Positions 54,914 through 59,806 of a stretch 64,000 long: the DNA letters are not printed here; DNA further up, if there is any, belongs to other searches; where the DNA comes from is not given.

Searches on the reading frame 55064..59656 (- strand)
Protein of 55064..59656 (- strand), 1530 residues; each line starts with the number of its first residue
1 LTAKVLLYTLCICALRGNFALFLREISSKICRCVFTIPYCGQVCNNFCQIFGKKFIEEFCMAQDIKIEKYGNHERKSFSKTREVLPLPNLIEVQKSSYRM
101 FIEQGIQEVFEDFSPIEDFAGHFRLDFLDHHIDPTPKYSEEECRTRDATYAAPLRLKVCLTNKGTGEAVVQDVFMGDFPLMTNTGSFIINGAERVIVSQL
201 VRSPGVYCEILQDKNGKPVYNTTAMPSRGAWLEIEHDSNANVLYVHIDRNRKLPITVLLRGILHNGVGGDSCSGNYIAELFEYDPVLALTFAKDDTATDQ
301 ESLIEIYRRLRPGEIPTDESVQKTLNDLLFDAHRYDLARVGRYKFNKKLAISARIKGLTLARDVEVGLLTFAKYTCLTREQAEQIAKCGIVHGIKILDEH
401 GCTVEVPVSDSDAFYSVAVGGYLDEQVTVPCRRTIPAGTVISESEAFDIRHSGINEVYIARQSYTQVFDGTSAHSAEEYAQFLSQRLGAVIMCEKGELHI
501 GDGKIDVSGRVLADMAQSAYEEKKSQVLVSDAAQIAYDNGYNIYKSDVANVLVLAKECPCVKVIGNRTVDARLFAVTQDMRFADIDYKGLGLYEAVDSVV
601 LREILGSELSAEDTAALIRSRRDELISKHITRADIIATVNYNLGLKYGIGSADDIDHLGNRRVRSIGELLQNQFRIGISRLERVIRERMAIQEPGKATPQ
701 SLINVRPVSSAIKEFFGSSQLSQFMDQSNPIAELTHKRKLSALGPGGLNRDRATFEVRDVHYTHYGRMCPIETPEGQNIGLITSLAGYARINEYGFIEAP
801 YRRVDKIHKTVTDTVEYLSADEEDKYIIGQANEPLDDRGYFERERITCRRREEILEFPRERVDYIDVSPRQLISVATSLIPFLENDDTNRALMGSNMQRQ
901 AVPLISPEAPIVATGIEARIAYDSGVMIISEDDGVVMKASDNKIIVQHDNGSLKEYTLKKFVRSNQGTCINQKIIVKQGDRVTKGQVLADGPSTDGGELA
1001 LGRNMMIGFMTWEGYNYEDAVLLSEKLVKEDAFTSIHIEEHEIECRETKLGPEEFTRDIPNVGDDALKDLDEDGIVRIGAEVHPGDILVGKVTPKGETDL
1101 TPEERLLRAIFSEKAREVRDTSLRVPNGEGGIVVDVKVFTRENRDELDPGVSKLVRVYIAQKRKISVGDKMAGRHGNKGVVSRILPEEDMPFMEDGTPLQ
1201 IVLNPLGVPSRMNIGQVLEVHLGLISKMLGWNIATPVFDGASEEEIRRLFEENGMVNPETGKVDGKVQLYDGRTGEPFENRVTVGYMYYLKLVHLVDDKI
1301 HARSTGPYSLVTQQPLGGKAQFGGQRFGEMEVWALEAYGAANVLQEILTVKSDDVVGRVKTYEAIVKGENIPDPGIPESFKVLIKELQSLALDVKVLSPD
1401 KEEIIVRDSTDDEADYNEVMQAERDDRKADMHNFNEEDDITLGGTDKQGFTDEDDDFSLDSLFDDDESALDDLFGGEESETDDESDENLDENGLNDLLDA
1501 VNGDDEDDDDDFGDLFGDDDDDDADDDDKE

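Call 5: search_protein_families(library=pfam, proteins=[window:55064-59656:-], max_evalue=0.001)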
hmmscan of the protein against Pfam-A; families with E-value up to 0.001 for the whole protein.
window:55064-59656:- (1530 aa): 7 families
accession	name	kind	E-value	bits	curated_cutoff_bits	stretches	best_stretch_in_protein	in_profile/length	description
PF00562.33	RNA_pol_Rpb2_6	-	4.2e-136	454.4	23.4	1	931-1321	3-373/373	RNA polymerase Rpb2, domain 6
PF04560.25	RNA_pol_Rpb2_7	-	1.3e-28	99.6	32.1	1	1323-1397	1-85/87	RNA polymerase Rpb2, domain 7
PF04565.21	RNA_pol_Rpb2_3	-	1.3e-28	99.3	21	1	723-791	1-68/68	RNA polymerase Rpb2, domain 3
PF10385.14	RNA_pol_Rpb2_45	-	6.1e-26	90.7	28.2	1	801-868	1-66/66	RNA polymerase beta subunit external 1 domain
PF04561.19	RNA_pol_Rpb2_2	-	4e-21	76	21.7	2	202-353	1-149/190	RNA polymerase Rpb2, domain 2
PF04563.20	RNA_pol_Rpb2_1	-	2.9e-18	66.6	28.2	1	90-709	2-202/203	RNA polymerase beta subunit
PF01551.29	Peptidase_M23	-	0.00065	20.3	28.7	0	920-994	8-75/96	Peptidase family M23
